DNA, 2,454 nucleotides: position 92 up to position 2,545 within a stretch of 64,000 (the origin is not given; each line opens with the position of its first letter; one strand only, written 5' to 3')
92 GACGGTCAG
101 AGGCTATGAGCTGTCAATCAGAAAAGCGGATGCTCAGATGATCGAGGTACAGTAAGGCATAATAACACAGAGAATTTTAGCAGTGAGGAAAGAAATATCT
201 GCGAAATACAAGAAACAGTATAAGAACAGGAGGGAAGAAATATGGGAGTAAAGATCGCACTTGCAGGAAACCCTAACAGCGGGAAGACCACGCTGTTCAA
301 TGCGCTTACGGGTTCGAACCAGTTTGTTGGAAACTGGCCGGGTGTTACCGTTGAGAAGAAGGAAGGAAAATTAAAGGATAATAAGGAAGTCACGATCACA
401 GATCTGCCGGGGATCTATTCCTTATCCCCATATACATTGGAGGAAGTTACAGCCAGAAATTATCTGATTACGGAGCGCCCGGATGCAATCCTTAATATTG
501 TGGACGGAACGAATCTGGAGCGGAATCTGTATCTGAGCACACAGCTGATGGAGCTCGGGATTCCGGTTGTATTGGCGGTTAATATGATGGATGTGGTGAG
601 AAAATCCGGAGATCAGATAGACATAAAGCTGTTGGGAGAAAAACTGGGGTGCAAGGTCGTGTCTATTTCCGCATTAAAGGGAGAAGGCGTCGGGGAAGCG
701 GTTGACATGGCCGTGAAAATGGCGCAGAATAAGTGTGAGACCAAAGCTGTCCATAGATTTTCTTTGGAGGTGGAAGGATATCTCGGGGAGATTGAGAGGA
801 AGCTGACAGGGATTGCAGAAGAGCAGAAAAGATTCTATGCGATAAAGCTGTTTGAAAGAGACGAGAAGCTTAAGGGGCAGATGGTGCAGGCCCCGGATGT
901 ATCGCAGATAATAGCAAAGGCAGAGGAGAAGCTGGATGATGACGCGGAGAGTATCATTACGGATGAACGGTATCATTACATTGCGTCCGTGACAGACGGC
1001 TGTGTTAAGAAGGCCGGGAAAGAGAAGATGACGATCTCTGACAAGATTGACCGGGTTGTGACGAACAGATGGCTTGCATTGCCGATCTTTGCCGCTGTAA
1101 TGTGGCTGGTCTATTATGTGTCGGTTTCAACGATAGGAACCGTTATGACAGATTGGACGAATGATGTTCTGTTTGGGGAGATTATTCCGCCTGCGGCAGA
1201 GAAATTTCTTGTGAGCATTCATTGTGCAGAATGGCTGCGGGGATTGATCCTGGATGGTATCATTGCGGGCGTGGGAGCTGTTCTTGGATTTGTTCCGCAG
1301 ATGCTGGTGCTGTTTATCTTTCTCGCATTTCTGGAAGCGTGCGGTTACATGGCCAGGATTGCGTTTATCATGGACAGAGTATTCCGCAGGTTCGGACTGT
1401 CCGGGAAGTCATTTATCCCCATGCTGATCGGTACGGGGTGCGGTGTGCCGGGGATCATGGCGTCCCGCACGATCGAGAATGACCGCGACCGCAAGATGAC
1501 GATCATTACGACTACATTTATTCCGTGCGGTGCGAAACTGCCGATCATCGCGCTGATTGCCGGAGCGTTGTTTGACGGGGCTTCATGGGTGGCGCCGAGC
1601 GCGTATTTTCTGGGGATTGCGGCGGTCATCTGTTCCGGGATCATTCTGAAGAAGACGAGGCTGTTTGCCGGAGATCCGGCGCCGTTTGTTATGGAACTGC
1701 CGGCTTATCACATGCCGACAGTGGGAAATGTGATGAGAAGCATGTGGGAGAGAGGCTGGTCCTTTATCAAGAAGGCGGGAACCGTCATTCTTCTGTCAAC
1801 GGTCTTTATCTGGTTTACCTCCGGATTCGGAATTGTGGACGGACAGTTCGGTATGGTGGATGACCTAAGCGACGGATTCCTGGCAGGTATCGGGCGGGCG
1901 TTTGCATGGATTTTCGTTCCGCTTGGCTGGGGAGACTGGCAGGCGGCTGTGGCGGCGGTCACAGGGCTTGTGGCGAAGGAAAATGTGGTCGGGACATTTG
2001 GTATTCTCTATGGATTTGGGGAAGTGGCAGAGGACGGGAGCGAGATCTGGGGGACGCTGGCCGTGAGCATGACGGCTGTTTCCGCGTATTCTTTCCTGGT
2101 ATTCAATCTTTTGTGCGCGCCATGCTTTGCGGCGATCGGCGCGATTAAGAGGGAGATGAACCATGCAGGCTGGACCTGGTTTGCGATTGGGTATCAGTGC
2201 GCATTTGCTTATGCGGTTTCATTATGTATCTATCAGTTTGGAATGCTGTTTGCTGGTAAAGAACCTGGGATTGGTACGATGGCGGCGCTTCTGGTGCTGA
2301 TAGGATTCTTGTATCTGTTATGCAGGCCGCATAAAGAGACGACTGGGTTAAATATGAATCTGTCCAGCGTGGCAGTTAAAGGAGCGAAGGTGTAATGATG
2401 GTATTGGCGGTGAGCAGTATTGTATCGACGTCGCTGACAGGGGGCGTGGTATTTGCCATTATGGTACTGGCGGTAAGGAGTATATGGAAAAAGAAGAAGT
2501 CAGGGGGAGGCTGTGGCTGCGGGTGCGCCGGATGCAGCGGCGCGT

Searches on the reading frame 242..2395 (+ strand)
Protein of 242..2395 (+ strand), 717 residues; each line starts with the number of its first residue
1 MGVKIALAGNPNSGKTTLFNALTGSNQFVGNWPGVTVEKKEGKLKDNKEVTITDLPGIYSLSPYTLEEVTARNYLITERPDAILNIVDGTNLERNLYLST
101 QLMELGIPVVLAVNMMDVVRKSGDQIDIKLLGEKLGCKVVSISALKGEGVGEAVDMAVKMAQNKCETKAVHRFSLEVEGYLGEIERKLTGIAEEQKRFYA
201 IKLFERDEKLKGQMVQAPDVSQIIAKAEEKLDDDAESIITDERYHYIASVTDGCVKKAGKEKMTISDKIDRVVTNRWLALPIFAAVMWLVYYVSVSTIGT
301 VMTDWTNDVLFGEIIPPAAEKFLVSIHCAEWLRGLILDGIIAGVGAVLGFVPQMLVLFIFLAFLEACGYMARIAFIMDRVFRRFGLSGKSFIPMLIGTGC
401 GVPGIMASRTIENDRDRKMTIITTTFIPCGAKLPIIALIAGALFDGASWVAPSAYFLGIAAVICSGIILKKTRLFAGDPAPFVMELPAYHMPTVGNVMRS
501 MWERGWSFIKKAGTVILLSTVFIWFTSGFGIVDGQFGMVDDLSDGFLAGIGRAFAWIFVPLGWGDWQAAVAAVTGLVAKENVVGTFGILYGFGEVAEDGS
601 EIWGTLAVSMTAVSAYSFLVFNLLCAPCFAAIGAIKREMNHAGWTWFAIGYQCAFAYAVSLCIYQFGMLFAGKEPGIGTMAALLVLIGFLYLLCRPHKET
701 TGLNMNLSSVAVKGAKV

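Call 73: search_protein_families(library=pfam, proteins=[window:242-2395:+], max_evalue=0.00001)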
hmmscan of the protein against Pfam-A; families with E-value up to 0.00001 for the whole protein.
window:242-2395:+ (717 aa): 5 families
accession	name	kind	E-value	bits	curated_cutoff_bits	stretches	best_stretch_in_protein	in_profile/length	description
PF02421.24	FeoB_N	-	2.1e-65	219.5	27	1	4-154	2-153/156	Ferrous iron transport protein B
PF07670.19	Gate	-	1.4e-33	115.9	29.6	2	348-442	2-103/104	Nucleoside recognition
PF07664.17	FeoB_C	-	5.4e-22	77.7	26.6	1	452-504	2-54/54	Ferrous iron transport protein B C terminus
PF01926.29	MMR_HSR1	-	1.9e-20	73.5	21.9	1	4-114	1-112/113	50S ribosome-binding GTPase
PF17910.6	FeoB_Cyto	-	1.2e-17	64.6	23.4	1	174-256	2-90/90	FeoB cytosolic helical domain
